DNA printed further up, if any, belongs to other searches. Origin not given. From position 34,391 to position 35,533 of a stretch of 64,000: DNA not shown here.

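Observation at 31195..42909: IS-bracketed sugar/polyol uptake and catabolism cluster combining ery-like and lsr-like gene families in an unfamiliar arrangement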

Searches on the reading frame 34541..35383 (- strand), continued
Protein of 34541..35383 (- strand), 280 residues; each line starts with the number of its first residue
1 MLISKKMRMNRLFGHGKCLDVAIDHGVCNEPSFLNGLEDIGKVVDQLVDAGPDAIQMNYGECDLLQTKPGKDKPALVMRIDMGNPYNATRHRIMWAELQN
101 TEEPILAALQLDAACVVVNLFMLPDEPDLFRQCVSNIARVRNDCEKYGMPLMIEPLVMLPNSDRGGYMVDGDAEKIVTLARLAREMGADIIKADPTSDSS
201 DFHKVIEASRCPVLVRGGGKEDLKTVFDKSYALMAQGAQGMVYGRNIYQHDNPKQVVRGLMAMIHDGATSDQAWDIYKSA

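Call 81: get_annotated_region(hit=H151, flank=10000)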
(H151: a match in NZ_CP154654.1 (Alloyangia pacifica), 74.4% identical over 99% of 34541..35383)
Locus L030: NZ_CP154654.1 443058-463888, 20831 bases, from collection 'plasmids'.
description: Alloyangia pacifica strain T6124 plasmid plas3, complete sequence
organism: Alloyangia pacifica (NCBI taxid 311180)
taxonomy: Bacteria; Pseudomonadota; Alphaproteobacteria; Rhodobacterales; Roseobacteraceae; Alloyangia; Alloyangia pacifica
host: -; source: -; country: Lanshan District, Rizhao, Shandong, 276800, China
typing (MOB-suite, as given by PLSDB): non-mobilizable; replicon rep_cluster_567
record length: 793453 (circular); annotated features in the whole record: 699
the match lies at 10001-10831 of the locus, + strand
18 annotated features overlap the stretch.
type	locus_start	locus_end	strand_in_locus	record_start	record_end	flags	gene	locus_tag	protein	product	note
CDS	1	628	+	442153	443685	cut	-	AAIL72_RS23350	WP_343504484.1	tripartite tricarboxylate transporter permease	-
CDS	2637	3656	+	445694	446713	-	-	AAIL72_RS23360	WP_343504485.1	substrate-binding domain-containing protein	-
CDS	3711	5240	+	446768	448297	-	-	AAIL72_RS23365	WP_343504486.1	sugar ABC transporter ATP-binding protein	-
CDS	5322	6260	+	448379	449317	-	-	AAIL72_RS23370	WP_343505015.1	ABC transporter permease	GO:0008643 - carbohydrate transport [Evidence IEA]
CDS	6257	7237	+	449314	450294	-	-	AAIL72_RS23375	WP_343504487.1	sugar-binding transcriptional regulator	-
CDS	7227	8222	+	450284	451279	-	-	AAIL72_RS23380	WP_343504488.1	aldo/keto reductase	-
CDS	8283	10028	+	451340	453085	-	-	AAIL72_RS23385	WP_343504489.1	glycerol-3-phosphate dehydrogenase/oxidase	-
CDS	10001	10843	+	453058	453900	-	-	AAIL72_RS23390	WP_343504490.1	class I fructose-bisphosphate aldolase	-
CDS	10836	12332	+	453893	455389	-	-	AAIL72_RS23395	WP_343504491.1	FGGY-family carbohydrate kinase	GO:0016310 - phosphorylation [Evidence IEA]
CDS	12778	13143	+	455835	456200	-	-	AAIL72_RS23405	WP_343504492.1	GMC family oxidoreductase N-terminal domain-containing protein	-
CDS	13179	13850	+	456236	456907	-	-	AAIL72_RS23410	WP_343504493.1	GMC family oxidoreductase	-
CDS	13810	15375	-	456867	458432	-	-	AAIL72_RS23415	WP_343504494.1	FGGY-family carbohydrate kinase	GO:0016310 - phosphorylation [Evidence IEA]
CDS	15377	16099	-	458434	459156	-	-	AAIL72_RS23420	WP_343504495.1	SDR family oxidoreductase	-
CDS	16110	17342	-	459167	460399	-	-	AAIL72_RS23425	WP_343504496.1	sugar ABC transporter permease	-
CDS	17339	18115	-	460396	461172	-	-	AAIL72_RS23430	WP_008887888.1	ATP-binding cassette domain-containing protein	-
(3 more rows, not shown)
